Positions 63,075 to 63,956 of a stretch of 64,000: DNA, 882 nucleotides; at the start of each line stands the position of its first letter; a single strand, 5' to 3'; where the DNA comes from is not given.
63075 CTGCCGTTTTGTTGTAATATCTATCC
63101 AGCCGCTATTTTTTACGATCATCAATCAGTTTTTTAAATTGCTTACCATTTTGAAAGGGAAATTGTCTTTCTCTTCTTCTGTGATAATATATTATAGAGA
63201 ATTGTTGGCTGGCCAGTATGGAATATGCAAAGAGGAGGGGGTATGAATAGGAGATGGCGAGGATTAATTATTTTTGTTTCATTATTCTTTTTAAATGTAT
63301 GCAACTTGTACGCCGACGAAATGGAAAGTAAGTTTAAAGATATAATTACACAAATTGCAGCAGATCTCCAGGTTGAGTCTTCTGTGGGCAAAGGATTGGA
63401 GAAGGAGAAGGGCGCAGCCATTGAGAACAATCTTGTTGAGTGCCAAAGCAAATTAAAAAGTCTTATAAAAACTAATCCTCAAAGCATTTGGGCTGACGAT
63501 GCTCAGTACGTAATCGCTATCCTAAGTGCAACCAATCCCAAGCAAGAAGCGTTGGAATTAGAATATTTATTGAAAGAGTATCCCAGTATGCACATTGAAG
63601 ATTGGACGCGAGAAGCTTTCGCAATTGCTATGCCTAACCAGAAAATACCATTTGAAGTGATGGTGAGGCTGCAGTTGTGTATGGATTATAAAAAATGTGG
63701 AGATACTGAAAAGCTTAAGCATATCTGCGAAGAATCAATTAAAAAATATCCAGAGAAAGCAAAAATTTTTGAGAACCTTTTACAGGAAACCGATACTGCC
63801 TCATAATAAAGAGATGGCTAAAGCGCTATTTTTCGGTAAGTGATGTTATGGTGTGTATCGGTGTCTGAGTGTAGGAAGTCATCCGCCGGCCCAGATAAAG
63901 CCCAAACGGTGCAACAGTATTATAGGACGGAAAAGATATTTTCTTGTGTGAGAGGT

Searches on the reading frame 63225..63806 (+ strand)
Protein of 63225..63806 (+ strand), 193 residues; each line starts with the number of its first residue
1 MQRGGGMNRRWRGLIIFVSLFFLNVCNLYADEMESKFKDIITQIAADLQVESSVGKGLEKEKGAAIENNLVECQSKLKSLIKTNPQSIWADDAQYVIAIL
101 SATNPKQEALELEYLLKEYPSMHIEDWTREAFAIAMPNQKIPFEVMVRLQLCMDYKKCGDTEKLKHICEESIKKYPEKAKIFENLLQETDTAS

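Call 34: search_protein_families(library=pfam, proteins=[window:63225-63806:+], max_evalue=0.01)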
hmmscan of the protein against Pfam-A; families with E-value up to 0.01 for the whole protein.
window:63225-63806:+ (193 aa): 0 families

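Call 79: find_encoding_contigs(protein=window:63225-63806:+, flank=10000, max_places=3)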
Protein window:63225-63806:+ (193 aa): no gene with exactly this product is on record in the collection.
